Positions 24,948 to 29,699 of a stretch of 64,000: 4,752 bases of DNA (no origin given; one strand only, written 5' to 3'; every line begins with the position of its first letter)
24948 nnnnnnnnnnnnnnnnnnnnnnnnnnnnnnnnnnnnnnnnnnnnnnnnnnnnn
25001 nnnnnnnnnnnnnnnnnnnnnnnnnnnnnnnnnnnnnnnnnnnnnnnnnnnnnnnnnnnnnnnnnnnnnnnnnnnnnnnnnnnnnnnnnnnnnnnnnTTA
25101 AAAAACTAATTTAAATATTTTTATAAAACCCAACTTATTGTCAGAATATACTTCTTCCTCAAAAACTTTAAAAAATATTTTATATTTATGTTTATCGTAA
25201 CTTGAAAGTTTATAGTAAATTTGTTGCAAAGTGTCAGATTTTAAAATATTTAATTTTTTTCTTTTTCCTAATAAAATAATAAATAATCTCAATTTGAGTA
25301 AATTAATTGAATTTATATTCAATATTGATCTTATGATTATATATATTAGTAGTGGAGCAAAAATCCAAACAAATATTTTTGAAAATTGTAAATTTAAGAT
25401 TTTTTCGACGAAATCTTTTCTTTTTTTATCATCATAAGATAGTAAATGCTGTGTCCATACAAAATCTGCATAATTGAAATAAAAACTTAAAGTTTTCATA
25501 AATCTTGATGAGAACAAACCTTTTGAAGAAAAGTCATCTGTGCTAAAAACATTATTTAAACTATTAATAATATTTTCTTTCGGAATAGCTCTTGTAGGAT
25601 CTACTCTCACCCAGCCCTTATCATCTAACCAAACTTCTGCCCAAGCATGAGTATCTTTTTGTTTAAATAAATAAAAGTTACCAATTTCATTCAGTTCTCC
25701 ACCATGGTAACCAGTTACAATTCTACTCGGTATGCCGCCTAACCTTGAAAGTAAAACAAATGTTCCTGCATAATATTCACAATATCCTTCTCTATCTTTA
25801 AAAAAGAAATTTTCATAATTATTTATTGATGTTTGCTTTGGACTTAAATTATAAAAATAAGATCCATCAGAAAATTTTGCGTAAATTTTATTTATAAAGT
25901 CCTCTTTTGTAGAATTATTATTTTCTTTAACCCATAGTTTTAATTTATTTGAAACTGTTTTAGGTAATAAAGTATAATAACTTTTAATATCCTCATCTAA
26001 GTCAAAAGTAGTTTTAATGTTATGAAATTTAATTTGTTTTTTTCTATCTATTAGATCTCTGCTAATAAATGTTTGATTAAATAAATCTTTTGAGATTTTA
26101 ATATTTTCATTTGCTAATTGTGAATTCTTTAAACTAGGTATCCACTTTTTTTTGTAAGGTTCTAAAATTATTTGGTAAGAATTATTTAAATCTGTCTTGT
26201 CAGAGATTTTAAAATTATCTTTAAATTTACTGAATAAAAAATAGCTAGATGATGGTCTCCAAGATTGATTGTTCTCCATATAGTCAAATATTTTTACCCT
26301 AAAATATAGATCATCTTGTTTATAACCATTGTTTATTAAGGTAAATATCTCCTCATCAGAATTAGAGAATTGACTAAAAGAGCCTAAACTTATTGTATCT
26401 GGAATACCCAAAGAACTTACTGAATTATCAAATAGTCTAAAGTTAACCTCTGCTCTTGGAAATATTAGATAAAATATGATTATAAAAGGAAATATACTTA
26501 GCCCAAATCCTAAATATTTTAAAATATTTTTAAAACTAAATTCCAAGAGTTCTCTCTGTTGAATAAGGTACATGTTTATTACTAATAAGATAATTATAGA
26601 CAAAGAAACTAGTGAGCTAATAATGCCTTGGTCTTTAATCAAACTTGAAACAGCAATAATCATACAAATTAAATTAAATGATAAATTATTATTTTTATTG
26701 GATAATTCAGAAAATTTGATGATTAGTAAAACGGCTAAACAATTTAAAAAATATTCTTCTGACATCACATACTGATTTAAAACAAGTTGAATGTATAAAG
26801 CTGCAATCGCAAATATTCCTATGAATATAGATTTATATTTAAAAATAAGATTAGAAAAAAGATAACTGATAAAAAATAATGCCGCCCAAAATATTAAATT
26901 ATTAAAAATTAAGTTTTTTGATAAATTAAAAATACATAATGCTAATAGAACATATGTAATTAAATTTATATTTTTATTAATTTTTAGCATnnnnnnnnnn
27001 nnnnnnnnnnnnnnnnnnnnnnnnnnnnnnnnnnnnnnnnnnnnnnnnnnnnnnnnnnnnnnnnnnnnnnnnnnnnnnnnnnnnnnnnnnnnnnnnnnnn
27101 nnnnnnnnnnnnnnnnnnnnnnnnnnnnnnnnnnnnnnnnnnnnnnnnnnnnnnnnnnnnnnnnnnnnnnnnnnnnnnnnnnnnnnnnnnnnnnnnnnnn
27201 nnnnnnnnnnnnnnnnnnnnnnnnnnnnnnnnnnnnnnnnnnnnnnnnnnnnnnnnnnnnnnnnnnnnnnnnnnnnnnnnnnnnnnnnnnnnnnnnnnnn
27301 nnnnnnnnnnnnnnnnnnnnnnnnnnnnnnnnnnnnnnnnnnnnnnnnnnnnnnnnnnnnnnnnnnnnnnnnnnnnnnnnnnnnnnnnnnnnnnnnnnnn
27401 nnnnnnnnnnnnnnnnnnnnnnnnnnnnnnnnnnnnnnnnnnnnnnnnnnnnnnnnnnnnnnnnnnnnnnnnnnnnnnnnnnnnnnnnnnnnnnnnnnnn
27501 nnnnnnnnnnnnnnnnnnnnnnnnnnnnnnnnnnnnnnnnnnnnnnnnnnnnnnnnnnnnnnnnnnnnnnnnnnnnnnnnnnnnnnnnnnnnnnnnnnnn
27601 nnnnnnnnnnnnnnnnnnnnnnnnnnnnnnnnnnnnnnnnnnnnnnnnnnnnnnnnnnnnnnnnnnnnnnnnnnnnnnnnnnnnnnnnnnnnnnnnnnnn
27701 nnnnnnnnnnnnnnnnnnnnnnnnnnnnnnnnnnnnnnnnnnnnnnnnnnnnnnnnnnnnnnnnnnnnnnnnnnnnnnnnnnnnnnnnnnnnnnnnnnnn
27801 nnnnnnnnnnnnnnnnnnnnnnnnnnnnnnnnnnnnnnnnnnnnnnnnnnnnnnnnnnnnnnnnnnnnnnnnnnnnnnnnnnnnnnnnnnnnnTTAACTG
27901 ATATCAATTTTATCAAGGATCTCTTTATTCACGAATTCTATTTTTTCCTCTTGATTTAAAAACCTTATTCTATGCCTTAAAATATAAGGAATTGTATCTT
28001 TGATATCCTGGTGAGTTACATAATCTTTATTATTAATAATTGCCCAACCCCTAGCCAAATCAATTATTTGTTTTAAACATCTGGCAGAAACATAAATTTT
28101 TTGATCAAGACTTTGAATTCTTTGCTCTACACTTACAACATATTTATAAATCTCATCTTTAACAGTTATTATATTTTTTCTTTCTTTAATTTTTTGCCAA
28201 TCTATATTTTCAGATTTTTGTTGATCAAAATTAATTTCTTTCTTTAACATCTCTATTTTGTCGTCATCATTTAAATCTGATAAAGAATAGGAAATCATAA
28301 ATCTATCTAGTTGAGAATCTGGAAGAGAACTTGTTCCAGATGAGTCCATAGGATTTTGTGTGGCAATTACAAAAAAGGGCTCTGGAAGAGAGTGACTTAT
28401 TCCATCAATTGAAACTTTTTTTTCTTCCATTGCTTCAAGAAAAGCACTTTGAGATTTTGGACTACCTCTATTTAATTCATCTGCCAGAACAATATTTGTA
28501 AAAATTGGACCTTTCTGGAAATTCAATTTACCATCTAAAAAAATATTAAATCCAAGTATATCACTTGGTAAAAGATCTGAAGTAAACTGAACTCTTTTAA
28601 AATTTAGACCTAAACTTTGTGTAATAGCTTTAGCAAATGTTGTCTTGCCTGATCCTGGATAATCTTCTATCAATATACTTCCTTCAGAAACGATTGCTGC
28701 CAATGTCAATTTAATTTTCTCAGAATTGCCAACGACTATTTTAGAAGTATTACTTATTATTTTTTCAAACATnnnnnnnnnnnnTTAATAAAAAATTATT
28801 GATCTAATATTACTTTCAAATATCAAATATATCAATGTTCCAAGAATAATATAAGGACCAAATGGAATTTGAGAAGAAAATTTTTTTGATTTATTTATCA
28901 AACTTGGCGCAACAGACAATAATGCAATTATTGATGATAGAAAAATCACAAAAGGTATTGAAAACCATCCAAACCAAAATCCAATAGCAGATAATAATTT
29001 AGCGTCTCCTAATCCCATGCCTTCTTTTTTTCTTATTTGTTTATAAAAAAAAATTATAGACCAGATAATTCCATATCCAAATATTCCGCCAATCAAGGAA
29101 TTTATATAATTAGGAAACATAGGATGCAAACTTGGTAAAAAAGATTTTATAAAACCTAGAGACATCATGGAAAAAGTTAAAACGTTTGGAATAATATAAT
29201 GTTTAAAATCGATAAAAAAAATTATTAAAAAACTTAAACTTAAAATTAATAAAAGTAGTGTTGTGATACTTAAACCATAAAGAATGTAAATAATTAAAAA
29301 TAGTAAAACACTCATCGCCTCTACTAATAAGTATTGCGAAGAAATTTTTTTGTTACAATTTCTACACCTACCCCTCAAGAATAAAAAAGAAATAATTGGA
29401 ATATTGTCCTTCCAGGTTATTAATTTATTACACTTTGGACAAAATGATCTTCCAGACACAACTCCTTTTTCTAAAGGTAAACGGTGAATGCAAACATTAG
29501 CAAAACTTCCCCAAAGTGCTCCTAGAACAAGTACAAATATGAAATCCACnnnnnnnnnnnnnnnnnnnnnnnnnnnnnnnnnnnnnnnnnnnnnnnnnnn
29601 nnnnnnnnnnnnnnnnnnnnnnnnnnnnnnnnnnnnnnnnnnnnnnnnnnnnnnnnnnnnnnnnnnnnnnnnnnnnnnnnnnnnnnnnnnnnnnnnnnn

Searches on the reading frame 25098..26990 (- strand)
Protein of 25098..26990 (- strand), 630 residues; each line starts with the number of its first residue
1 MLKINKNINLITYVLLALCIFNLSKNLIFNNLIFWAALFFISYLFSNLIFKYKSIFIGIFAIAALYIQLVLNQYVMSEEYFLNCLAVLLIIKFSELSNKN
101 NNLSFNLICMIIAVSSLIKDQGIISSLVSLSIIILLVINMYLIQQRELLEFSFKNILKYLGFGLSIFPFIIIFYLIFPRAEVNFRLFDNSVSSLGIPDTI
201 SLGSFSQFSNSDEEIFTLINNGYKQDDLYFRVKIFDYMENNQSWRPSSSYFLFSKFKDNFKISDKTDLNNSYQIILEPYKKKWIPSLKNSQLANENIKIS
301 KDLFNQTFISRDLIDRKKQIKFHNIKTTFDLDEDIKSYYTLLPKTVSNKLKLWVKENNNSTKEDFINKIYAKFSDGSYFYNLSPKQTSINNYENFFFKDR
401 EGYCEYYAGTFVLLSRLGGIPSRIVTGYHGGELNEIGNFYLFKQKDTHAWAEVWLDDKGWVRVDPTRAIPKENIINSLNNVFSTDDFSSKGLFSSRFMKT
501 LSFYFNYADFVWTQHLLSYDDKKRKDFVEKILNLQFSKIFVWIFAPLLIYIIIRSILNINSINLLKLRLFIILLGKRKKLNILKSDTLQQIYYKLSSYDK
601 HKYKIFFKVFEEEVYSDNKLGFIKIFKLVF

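Call 19: search_protein_families(library=pfam, proteins=[window:25098-26990:-], max_evalue=0.0001)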
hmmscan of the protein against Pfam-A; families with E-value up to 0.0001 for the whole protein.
window:25098-26990:- (630 aa): 2 families
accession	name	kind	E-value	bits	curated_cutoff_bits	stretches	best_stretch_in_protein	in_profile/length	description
PF11992.13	TgpA_N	-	1.3e-24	87.3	30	1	29-317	52-319/333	TgpA N-terminal domain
PF01841.26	Transglut_core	-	2.6e-22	79.6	23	1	358-465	10-108/108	Transglutaminase-like superfamily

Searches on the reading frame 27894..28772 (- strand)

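Call 19: search_protein_families(library=pfam, proteins=[window:27894-28772:-], max_evalue=0.0001)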
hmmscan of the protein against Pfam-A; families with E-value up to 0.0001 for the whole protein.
window:27894-28772:- (292 aa): 7 families
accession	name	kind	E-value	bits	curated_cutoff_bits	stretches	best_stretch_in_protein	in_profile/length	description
PF07726.17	AAA_3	-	9.7e-54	181.2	27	1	33-160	2-131/131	ATPase family associated with various cellular activities (AAA)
PF17863.7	AAA_lid_2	-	8e-11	42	22.7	1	219-280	4-64/74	AAA lid domain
PF07728.20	AAA_5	-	1.2e-09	38.7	22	1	39-158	8-139/139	AAA domain (dynein-related subfamily)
PF20030.5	bpMoxR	-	1.4e-06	28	27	1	4-190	5-192/205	MoxR domain in the MoxR-vWA-beta-propeller ternary systems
PF00004.35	AAA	-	3e-06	28.1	21.2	1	39-144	7-113/131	ATPase family associated with various cellular activities (AAA)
PF17868.7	AAA_lid_8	-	1.2e-05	25.4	22.8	1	207-257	1-51/72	AAA lid domain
PF00493.29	MCM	-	2.1e-05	24.2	23.3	0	94-178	124-218/224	MCM P-loop domain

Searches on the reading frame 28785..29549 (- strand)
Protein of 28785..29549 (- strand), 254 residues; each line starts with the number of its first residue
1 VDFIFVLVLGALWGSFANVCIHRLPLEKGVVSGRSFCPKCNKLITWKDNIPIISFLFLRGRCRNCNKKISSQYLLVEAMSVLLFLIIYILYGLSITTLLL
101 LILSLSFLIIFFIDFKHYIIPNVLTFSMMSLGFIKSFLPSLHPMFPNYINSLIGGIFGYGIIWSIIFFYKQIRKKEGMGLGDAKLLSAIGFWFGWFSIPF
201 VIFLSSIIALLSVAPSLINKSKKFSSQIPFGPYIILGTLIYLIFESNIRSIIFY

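Call 19: search_protein_families(library=pfam, proteins=[window:28785-29549:-], max_evalue=0.0001)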
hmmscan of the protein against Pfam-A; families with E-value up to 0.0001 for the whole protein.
window:28785-29549:- (254 aa): 2 families
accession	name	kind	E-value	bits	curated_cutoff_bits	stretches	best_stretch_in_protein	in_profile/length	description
PF06750.18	A24_N_bact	-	1.6e-32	111.8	23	1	8-89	1-82/84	Bacterial Peptidase A24 N-terminal domain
PF01478.23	Peptidase_A24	-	9.3e-21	74.7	26.5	1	101-211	1-101/104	Type IV leader peptidase family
